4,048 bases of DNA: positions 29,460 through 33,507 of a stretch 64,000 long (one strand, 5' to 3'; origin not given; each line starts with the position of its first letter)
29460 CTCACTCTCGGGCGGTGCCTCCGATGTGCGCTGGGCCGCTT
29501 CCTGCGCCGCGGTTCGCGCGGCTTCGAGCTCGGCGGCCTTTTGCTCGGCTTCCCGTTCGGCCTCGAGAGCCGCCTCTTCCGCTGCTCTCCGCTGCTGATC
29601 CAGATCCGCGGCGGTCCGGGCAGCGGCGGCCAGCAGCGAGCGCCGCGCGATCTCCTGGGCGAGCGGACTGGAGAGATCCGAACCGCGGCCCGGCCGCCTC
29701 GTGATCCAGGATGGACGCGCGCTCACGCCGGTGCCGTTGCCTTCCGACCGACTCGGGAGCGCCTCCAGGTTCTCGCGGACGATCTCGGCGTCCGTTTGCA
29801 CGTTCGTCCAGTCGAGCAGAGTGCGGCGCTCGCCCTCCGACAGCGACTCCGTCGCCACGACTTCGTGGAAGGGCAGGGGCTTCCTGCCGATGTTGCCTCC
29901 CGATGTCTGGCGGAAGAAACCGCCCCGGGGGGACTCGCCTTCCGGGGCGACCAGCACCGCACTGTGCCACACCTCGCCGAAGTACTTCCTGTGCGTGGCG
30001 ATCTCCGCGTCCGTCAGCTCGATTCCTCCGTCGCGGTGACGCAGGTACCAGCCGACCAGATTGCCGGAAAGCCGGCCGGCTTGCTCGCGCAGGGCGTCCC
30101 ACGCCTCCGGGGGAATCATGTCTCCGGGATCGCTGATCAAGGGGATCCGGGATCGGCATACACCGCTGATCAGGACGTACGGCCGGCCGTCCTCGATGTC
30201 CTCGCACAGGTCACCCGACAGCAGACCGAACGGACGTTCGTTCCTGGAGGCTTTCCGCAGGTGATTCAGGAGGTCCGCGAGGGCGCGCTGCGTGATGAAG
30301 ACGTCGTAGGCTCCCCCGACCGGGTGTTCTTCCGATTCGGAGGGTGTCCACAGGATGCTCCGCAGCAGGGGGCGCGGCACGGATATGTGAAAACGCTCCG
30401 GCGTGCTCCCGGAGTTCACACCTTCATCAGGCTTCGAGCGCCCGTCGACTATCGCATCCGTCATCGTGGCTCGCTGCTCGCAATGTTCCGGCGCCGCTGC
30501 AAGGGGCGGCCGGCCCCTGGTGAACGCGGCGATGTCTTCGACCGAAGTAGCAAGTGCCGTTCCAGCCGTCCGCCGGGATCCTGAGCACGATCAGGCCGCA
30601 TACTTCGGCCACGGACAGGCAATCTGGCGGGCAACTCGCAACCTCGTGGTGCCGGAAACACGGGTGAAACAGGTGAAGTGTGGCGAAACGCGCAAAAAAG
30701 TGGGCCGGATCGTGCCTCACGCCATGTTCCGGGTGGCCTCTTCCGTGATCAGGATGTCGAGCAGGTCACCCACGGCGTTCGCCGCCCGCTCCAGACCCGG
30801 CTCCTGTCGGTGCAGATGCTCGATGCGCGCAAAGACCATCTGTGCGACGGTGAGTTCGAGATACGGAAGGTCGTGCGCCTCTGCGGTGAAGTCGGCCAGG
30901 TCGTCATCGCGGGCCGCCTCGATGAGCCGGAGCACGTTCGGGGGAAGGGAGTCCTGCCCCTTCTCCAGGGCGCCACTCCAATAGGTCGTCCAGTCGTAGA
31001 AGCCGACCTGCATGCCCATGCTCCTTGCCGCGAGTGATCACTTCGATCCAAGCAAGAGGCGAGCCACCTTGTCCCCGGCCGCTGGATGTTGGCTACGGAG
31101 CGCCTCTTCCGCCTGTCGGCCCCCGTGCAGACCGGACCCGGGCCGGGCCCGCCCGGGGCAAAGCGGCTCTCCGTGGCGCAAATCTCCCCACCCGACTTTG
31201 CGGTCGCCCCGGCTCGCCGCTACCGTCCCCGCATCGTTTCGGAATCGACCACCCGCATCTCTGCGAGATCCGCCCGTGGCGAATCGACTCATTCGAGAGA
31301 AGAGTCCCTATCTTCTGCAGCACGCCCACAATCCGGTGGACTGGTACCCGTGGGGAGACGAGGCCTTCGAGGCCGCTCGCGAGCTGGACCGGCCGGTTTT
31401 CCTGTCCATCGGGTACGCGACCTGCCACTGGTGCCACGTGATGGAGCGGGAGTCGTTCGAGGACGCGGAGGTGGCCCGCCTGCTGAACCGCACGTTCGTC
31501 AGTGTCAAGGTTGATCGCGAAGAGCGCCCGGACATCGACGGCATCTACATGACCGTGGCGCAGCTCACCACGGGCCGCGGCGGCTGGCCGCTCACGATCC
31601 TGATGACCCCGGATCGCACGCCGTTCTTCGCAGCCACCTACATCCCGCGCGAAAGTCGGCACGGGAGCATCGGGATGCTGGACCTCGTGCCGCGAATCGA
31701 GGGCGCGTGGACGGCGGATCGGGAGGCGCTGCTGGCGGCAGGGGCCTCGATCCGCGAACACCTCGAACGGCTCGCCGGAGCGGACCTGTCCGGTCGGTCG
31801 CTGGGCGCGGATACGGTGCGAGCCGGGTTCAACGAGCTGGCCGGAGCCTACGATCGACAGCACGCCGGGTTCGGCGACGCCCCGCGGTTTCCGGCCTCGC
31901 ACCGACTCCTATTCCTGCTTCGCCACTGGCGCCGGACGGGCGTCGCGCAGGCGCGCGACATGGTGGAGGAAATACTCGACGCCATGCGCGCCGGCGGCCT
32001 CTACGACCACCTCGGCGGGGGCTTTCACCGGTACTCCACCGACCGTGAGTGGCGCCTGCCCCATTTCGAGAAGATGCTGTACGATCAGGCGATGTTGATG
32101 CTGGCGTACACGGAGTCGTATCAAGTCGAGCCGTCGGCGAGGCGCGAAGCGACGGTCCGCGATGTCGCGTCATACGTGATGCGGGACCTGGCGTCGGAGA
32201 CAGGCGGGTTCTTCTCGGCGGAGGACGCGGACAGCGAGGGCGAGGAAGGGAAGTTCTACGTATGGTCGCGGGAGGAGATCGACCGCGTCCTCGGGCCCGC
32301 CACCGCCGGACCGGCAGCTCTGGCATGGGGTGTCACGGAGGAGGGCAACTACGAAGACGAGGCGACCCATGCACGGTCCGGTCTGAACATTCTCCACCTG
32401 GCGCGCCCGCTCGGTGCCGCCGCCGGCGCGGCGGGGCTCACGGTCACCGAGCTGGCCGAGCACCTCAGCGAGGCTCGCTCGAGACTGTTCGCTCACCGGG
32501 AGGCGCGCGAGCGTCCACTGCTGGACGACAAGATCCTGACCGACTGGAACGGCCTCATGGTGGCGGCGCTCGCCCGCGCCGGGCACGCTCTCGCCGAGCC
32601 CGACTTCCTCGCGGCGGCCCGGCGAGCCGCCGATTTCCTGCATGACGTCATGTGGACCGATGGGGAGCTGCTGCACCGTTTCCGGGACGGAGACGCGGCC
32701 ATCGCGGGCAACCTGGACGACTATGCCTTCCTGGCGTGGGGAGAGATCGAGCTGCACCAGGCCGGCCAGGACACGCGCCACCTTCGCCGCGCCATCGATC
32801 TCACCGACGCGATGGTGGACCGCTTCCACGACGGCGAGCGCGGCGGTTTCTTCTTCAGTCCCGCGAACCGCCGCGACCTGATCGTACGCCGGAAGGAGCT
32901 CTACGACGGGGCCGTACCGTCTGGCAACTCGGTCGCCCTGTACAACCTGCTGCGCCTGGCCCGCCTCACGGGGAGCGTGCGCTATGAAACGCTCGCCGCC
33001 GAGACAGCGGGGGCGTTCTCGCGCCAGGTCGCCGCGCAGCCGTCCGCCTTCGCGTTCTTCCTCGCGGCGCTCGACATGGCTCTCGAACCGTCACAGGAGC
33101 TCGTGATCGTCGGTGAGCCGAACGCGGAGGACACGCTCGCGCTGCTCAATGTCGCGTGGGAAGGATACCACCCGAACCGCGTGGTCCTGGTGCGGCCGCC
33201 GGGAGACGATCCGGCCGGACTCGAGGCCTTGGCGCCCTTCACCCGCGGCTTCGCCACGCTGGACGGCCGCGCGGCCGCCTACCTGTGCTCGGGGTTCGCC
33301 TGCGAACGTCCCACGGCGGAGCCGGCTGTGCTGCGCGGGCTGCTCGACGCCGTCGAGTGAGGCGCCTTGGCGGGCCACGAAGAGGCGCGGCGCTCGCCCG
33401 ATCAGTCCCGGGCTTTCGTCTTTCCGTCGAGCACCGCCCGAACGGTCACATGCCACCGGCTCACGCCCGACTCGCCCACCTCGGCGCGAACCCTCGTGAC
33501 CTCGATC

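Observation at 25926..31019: Giant membrane-anchored MPN-like coiled-coil protein with a small companion ORF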

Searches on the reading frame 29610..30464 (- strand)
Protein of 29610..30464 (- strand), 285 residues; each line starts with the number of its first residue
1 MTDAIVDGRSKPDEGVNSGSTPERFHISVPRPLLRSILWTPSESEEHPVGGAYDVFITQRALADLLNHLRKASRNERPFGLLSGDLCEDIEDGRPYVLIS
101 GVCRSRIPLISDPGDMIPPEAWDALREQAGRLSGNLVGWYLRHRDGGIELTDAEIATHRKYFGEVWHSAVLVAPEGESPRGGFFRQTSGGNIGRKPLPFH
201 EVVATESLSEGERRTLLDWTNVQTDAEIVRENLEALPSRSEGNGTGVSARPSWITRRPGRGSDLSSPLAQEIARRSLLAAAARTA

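Call 7: search_protein_families(library=pfam, proteins=[window:29625-30464:-], max_evalue=1)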
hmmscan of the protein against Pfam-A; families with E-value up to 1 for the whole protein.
window:29625-30464:- (280 aa): 1 family
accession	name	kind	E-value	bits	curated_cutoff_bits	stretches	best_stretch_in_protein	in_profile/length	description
PF01398.27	JAB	-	0.042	14.1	22.5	0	135-161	86-111/117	JAB1/Mov34/MPN/PAD-1 ubiquitin protease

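Call 8: search_protein_families(library=ncbifam, proteins=[window:29625-30464:-], max_evalue=1)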
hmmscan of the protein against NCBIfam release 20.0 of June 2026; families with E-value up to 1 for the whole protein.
window:29625-30464:- (280 aa): 0 families

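Call 11: find_homologous_proteins(query=window:29610-30464:-, max_evalue=0.001)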
Query window:29610-30464:- (285 aa): 24 proteins with E <= 0.001 among 6370 candidates.
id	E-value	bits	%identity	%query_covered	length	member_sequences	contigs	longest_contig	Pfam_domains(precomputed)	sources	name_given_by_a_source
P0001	4.4e-83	297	56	96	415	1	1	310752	-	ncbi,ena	-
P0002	1.2e-79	286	54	92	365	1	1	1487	-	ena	-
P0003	9.7e-78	279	52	96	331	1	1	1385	-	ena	-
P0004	2.8e-72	261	54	75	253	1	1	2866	-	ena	-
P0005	3.4e-70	255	49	86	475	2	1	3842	-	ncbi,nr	ncbi:MAG: hypothetical protein M8862_10525, partial [marine benthic group bacterium]|nr:hypothetical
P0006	3.9e-69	251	47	92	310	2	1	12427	-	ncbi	ncbi:MAG: hypothetical protein ACODAB_01350, partial [Gemmatimonadota bacterium]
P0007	7.0e-67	244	48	86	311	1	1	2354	-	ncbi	ncbi:MAG: hypothetical protein ABFS14_13515, partial [Gemmatimonadota bacterium]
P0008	3.2e-66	241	47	88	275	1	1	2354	-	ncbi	ncbi:MAG: hypothetical protein E4H28_07540, partial [Gemmatimonadales bacterium]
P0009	1.4e-60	223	54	67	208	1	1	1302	-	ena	-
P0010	5.2e-59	218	52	69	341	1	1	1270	-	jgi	jgi:hypothetical protein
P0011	8.6e-58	214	55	65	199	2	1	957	-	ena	-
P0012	3.9e-49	185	53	62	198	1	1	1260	-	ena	-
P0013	8.9e-25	105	57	36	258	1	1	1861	-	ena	-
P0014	4.0e-24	103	35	78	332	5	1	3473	-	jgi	jgi:proteasome lid subunit RPN8/RPN11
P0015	8.9e-24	102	34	70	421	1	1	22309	-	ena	-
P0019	6.2e-22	96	36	69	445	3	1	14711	-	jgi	jgi:hypothetical protein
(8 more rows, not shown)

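Call 14: find_encoding_contigs(protein=P0001, flank=10000, max_places=3)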
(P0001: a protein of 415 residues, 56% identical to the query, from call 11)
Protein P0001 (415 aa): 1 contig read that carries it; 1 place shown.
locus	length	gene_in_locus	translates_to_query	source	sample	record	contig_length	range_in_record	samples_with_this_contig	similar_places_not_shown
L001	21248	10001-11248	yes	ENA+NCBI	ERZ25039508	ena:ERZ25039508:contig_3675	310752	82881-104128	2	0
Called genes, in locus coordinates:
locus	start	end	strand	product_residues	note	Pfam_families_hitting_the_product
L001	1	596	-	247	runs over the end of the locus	PF00106:adh_short, PF01370:Epimerase (weak), PF02254:TrkA_N (faint), PF05368:NmrA (faint), PF08659:KR (weak), PF13460:NAD_binding_10, PF13561:adh_short_C2, PF23441:SDR (weak)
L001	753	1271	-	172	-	PF02469:Fasciclin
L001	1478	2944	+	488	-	-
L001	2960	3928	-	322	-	PF00376:MerR, PF13411:MerR_1, PF02607:B12-binding_2, PF02310:B12-binding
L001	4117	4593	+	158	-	PF28469:DUF8410 (weak)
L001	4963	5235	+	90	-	-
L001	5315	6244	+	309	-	-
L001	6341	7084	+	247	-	PF16940:Tic110, PF07311:Dodecin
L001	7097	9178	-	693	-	PF03190:Thioredox_DsbH, PF13899:Thioredoxin_7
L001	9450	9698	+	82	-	-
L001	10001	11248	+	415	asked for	-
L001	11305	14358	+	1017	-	-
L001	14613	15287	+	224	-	PF02812:ELFV_dehydrog_N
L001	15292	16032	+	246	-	PF00208:ELFV_dehydrog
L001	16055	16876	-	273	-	PF01569:PAP2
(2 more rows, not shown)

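Call 17: find_encoding_contigs(protein=P0015, flank=8000, max_places=3)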
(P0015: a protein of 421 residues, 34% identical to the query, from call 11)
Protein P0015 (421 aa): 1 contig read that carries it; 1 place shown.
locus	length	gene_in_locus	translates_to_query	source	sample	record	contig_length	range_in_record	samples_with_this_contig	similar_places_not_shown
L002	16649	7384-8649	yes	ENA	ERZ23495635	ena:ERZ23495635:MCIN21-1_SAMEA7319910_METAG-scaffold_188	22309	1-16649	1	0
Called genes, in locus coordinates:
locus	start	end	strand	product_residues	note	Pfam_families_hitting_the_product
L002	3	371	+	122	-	?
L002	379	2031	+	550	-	PF07549:Sec_GG (faint), PF21760:SecD_1st, PF22599:SecDF_P1_head, PF02355:SecD_SecF_C, PF00873:ACR_tran, PF03176:MMPL (weak)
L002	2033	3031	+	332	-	PF07549:Sec_GG, PF02355:SecD_SecF_C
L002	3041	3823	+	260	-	PF01026:TatD_DNase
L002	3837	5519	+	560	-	PF01268:FTHFS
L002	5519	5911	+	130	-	PF01042:Ribonuc_L-PSP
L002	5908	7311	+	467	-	PF04389:Peptidase_M28 (weak), PF01546:Peptidase_M20, PF07687:M20_dimer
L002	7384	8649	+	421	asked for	-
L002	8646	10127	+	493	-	PF02369:Big_1 (faint), PF17789:MG4 (faint)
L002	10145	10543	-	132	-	PF00072:Response_reg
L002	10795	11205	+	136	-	PF07963:N_methyl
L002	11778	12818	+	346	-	-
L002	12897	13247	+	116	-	-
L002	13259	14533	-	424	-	PF00291:PALP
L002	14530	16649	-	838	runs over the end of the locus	PF00696:AA_kinase, PF22468:ACT_9, PF01842:ACT, PF13840:ACT_7, PF22468:ACT_9, PF03447:NAD_binding_3, PF00742:Homoserine_dh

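Call 18: find_encoding_contigs(protein=P0019, flank=8000, max_places=3)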
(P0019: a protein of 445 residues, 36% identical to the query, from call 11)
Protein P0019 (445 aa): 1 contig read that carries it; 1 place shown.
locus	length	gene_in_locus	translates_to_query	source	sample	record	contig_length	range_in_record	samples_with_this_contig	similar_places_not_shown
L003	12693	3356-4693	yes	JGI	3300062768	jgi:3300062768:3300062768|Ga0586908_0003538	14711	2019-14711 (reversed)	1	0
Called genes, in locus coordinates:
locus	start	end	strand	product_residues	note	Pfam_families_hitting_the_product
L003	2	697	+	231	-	?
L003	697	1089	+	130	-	PF01042:Ribonuc_L-PSP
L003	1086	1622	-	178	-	-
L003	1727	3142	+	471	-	PF04389:Peptidase_M28 (weak), PF01546:Peptidase_M20, PF07687:M20_dimer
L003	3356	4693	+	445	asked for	-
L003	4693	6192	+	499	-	PF17789:MG4 (faint), PF02369:Big_1 (weak)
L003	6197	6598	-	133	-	PF00072:Response_reg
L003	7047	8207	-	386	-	PF00512:HisKA (faint), PF02518:HATPase_c, PF00072:Response_reg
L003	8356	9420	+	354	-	-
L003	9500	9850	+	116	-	-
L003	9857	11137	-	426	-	PF00291:PALP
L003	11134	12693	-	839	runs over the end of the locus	PF00696:AA_kinase, PF22468:ACT_9, PF01842:ACT, PF13840:ACT_7, PF22468:ACT_9, PF03447:NAD_binding_3, PF00742:Homoserine_dh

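Call 28: find_related_loci(query=A2, collection=genome_contigs, flank=8000)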
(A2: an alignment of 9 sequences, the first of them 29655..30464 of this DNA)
Query A2 (270 aa) in genome_contigs; peptide patterns used: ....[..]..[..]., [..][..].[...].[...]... (x = any residue, [..] = any of these).
54 stretches matched a pattern; 28 encode a relative of the query (tblastn E <= 1e-3); 27 distinct loci.
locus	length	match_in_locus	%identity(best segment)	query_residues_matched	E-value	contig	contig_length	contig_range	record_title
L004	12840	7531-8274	55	23-270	4e-85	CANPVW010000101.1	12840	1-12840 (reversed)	MAG: uncultured bacterium isolate 3300025554_5 genome assembly, contig: 3300025554.a:Ga0210060_1000478, whole genome sho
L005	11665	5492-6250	56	12-270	2e-82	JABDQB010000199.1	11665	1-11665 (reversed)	MAG: Gemmatimonadetes bacterium isolate Site_B29 k127_1504892, whole genome shotgun sequence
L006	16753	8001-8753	54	16-270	3e-80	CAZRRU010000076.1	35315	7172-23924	MAG TPA_asm: uncultured Gemmatimonadota bacterium isolate binchicken_co231_243 genome assembly, contig: k141_5671021, wh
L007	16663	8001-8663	60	12-233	3e-79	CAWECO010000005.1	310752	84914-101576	MAG: uncultured Gemmatimonadales bacterium isolate MFD03551.bin.2.55 genome assembly, contig: contig_3675, whole genome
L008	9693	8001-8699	54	23-250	7e-79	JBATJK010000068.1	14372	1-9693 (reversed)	MAG: Gemmatimonadota bacterium isolate MFD10222_ilm_asm_bin16 k127_50761, whole genome shotgun sequence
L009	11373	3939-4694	53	16-270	1e-78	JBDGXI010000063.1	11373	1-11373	MAG: Gemmatimonadota bacterium isolate M3-22_Bin_71 M3-22_Bin_71_scaffold_17645, whole genome shotgun sequence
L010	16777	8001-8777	51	9-270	7e-79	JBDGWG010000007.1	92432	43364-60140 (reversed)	MAG: Gemmatimonadota bacterium isolate M3-2_Bin_396 M3-2_Bin_396_scaffold_622, whole genome shotgun sequence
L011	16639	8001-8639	59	18-229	4e-78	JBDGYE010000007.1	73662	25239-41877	MAG: Gemmatimonadota bacterium isolate M3-30_Bin_363 M3-30_Bin_363_scaffold_574, whole genome shotgun sequence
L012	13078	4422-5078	56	23-243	4e-77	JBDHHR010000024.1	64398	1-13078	MAG: Gemmatimonadota bacterium isolate M8-62_Bin_238 M8-62_Bin_238_scaffold_4251, whole genome shotgun sequence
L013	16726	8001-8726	52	10-270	8e-76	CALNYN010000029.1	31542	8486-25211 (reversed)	MAG: uncultured Gemmatimonadota bacterium isolate LOGT_bin.0093 genome assembly, contig: contig_155266, whole genome sho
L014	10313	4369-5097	51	10-270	5e-76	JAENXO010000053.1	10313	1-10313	MAG: Gemmatimonadetes bacterium isolate 14_8_m_bin36 k141_1108254_length_10313_cov_49.5167, whole genome shotgun sequenc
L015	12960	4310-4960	57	16-232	2e-75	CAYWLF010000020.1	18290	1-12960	MAG TPA_asm: uncultured Gemmatimonadota bacterium isolate binchicken_co388_106 genome assembly, contig: NODE_539_length_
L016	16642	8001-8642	55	18-230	3e-75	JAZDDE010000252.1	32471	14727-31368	MAG: Gemmatimonadota bacterium isolate TC87O_Bin_5 TC87O_Bin_5_clean_scaffold_252, whole genome shotgun sequence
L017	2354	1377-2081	53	18-252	4e-77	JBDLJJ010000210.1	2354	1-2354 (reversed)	MAG: Gemmatimonadota bacterium isolate MAG089 MAG089_210, whole genome shotgun sequence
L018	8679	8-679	53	18-249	1e-72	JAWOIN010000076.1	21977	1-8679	MAG: Gemmatimonadota bacterium isolate CWP5-2.bin.36 k191_867573, whole genome shotgun sequence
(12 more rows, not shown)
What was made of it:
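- Tried and rejected: The close-clade alignment A2 worked (call 28).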

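Call 29: predict_structure(alignment_id=A1)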
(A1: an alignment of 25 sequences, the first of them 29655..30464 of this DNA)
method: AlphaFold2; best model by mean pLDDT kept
length: 270 residues; sequences in the alignment: 25
mean_pLDDT: 77.3   pTM: 0.75
mean pLDDT of the five models: 77.3, 76.5, 72.6, 72.2, 72.2
residues with pLDDT >= 90: 125; 70-90: 72; 50-70: 19; < 50: 54
segments of 3 or more residues with pLDDT < 50: 1-23, 240-270
pLDDT, mean of each block of 10 residues (from residue 1): 38 41 72 94 67 89 93 92 95 94 95 87 91 89 88 92 91 81 86 89 87 85 86 62 36 32 36
secondary structure, 60 per line:
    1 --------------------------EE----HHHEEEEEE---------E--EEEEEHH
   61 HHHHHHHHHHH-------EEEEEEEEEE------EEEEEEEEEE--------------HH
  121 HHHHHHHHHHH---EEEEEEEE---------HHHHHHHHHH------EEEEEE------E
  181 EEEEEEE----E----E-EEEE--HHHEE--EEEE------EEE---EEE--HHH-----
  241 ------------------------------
elements in order: E36-41 E54-58 H59-71 E79-88 E95-104 H119-131 E135-142 H152-161 E168-173 E180-187 E199-202 E212-215 E222-224 E228-230
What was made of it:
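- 29757..30395 (-): MPN-minus (pseudo-JAMM) domain, aa about 24-236. AlphaFold core pLDDT about 90 (call 29).
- On MPN/JAB fold superfamily: AlphaFold model (call 29).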

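Call 71: search_protein_families(library=padloc, proteins=[window:29655-30464:-], max_evalue=0.1)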
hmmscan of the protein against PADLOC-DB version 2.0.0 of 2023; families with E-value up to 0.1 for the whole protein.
window:29655-30464:- (270 aa): 0 families

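Call 73: search_protein_families(library=phrogs, proteins=[window:29655-30464:-], max_evalue=0.1)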
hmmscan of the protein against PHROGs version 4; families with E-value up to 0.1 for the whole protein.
window:29655-30464:- (270 aa): 0 families

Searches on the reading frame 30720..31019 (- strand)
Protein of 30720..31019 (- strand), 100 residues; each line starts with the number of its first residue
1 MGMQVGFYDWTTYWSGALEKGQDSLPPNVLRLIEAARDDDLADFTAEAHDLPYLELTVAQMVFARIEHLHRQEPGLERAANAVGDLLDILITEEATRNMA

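Call 7: search_protein_families(library=pfam, proteins=[window:30720-31019:-], max_evalue=1)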
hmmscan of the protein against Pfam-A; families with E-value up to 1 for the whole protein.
window:30720-31019:- (100 aa): 0 families

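Call 8: search_protein_families(library=ncbifam, proteins=[window:30720-31019:-], max_evalue=1)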
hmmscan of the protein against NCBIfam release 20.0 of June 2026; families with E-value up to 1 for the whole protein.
window:30720-31019:- (100 aa): 0 families

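Call 71: search_protein_families(library=padloc, proteins=[window:30720-31019:-], max_evalue=0.1)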
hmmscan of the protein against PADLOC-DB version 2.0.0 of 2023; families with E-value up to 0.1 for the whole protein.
window:30720-31019:- (100 aa): 0 families

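Call 72: search_solved_structures(query=window:30720-31019:-, max_evalue=10)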
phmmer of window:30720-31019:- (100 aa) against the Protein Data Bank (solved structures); distinct sequences matched with E-value up to 10: 2.
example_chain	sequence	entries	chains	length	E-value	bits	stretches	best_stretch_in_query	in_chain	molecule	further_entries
3k4x_A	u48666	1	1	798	0.0062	20.2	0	22-97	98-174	Proliferating cell nuclear antigen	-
1sr2_A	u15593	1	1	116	0.65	13.7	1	18-83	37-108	Putative sensor-like histidine kinase yojN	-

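Call 73: search_protein_families(library=phrogs, proteins=[window:30720-31019:-], max_evalue=0.1)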
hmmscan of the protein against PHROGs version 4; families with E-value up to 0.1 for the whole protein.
window:30720-31019:- (100 aa): 1 family
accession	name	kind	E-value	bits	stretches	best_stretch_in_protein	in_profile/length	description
phrog_14217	-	head and packaging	0.078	13.9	0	32-73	6-40/55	prohead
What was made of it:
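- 30717..31019 (-): Conserved small acidic ORF (probably 98 aa, starting at Met3, nt 31013). No family or structure match (calls 7, 8, 72, 73).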

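Call 76: find_related_loci(query=A6, collection=metagenome_contigs, flank=6000)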
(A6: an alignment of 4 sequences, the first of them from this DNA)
Query A6 (98 aa) in metagenome_contigs; peptide patterns used: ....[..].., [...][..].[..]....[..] (x = any residue, [..] = any of these).
157 stretches matched a pattern; 20 encode a relative of the query (tblastn E <= 1e-3); 20 distinct loci.
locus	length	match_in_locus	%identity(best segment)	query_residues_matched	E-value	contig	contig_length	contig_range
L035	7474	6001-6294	70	1-98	9e-46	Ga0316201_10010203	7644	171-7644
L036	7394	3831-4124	70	1-98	9e-46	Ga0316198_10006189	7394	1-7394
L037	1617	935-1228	70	1-98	4e-46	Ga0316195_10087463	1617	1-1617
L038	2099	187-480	69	1-98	1e-45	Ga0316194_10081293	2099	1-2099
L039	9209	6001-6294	68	1-98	5e-45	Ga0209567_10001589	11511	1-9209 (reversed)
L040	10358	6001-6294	69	1-98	6e-45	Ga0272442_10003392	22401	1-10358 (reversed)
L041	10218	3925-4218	69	1-98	6e-45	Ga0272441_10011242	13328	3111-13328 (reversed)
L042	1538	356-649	68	1-98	6e-46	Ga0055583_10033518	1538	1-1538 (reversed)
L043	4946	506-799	69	1-98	4e-44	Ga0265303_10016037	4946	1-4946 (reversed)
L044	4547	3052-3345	69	1-98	5e-44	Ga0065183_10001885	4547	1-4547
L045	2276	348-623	73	1-92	1e-43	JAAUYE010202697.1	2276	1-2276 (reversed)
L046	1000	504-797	68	1-98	8e-46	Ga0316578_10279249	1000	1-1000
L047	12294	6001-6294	67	1-98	4e-43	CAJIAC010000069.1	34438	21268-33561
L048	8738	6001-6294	68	1-98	6e-43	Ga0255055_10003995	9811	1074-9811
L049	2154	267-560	66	1-98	2e-42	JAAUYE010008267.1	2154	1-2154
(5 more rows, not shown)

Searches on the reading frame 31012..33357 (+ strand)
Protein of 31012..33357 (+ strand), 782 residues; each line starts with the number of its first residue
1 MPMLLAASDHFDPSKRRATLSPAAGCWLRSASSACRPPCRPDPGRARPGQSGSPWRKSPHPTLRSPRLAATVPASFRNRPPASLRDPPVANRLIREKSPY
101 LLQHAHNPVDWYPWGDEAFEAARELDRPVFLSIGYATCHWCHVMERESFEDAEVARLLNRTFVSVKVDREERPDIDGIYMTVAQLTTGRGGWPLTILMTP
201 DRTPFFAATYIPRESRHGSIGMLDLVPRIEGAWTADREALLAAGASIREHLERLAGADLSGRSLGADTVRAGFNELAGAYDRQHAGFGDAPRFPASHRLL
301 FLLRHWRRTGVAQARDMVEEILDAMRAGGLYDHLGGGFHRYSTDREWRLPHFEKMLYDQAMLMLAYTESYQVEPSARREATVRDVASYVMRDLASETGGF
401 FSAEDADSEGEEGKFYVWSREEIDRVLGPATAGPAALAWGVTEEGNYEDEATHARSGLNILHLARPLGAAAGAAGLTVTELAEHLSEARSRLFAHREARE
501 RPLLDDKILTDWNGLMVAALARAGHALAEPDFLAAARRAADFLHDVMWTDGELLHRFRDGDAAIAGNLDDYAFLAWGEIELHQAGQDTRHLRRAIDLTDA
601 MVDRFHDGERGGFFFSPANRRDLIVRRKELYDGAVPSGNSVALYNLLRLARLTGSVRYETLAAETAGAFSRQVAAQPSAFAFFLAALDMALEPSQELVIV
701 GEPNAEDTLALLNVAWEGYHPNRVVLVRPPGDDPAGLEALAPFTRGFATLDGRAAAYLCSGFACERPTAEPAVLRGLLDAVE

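Call 10: search_protein_families(library=pfam, proteins=[window:31012-33357:+], max_evalue=0.001)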
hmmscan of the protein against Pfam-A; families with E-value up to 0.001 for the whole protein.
window:31012-33357:+ (782 aa): 2 families
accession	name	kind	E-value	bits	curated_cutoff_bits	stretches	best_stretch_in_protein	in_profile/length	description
PF03190.21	Thioredox_DsbH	-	1.8e-74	249.6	27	1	91-251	2-162/163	Protein of unknown function, DUF255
PF13899.12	Thioredoxin_7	-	1.8e-10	41.2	27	1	110-174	1-65/83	Thioredoxin-like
